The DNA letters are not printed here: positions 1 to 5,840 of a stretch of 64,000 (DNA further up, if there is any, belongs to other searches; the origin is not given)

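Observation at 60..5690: Kelch-propeller protein followed by ~57 tandem 19-residue repeats, with a higher-order ~190-residue super-repeat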

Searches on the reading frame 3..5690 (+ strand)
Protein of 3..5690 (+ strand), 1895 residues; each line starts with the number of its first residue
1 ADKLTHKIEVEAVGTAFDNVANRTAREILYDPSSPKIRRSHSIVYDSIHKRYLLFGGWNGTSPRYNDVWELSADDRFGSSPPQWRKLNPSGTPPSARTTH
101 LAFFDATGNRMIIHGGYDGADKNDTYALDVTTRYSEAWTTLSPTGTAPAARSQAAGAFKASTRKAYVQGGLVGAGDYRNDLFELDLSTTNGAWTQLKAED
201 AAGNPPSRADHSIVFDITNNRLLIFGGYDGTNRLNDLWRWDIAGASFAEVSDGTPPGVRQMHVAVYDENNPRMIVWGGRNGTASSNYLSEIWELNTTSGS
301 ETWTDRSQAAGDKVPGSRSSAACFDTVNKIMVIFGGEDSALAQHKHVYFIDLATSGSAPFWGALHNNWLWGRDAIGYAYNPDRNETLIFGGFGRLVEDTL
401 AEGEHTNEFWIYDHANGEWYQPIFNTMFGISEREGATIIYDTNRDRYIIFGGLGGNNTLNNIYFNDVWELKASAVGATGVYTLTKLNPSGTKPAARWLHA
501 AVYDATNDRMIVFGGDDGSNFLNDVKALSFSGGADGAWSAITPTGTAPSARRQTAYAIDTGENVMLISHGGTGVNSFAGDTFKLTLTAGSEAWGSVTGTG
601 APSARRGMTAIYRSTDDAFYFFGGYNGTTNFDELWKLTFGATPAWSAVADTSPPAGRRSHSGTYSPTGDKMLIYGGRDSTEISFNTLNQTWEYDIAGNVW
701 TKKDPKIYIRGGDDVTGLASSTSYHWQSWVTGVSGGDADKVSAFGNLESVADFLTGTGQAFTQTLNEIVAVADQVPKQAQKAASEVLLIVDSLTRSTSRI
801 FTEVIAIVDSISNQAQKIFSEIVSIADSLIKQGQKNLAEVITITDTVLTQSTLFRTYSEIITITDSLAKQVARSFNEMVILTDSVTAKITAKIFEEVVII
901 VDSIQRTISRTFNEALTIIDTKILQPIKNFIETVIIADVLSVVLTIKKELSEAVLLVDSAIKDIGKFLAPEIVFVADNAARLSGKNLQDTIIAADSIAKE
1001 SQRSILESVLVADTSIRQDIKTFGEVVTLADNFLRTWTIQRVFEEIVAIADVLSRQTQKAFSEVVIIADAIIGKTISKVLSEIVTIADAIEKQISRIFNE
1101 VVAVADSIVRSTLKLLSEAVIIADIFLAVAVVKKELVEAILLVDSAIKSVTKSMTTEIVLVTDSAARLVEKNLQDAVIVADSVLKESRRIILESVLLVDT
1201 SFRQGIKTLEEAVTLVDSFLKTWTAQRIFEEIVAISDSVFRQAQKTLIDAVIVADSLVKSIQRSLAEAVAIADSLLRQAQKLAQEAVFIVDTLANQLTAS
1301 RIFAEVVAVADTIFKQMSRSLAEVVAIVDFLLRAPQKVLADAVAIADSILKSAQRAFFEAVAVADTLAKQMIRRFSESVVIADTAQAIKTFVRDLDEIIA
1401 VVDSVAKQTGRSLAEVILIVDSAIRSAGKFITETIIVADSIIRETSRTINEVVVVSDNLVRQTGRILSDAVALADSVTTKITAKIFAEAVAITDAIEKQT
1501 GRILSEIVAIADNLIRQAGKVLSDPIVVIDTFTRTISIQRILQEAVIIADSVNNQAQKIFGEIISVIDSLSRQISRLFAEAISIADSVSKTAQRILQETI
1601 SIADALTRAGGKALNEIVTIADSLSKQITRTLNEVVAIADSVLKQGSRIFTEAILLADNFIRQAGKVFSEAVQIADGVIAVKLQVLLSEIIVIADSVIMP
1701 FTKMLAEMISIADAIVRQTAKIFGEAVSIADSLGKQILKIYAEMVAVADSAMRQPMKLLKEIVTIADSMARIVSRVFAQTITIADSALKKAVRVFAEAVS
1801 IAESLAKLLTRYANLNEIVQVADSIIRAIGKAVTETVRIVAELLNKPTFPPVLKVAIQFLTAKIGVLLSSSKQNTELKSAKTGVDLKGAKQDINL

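Call 8: search_protein_families(library=pfam, proteins=[window:3-5690:+], max_evalue=0.1)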
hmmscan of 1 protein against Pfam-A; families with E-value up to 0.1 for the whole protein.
window:3-5690:+ (1895 aa): 9 families
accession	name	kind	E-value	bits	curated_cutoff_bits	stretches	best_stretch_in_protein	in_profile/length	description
PF24681.1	Kelch_KLHDC2_KLHL20_DRC7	-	1.2e-105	352.2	50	5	163-354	9-188/221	KLHDC2/KLHL20/DRC7 Kelch-repeats domain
PF24981.1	Beta-prop_ATRN-LZTR1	-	9.9e-53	179.7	50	6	167-343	3-174/289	Attractin/LZTR1 beta-propeller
PF13415.12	Kelch_3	-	3.5e-45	151.8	22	6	219-267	1-48/48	Galactose oxidase, central domain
PF13854.13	Kelch_HCF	-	6.3e-35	121.5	113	4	176-282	153-261/345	Host cell factor, Kelch-repeats domain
PF13418.12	Kelch_4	-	1e-31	109.1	21.6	4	208-256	2-48/49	Galactose oxidase, central domain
PF01344.31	Kelch_1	-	1.8e-15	56.5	20.1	1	218-243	10-35/46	Kelch motif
PF13964.12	Kelch_6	-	2.2e-07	31.1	25.3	1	208-252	2-45/50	Kelch motif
PF07646.21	Kelch_2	-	0.00021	21.6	21.3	0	219-251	11-45/48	Kelch motif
PF09641.16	DUF2026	-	0.012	15.7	25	0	1309-1409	33-136/205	Protein of unknown function (DUF2026)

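Call 9: search_protein_families(library=phrogs, proteins=[window:3-5690:+], max_evalue=0.01)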
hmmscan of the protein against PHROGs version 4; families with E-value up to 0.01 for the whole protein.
window:3-5690:+ (1895 aa): 3 families
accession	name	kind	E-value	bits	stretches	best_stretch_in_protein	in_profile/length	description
phrog_12240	-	unknown function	5.4e-31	109.4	7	1568-1718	16-169/387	-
phrog_305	-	tail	0.00017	21.3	1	1205-1575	348-658/1001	tail length tape measure protein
phrog_167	-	tail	0.0075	15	1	909-1645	497-980/1555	tail length tape measure protein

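Call 54: find_related_loci(query=window:3-5687:+, collection=genome_contigs, flank=10000)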
Query window:3-5687:+ (1895 aa) in genome_contigs; peptide patterns used: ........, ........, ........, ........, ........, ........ (x = any residue, [..] = any of these).
60 stretches matched a pattern, but none encodes a relative of the query by tblastn (E <= 1e-3).
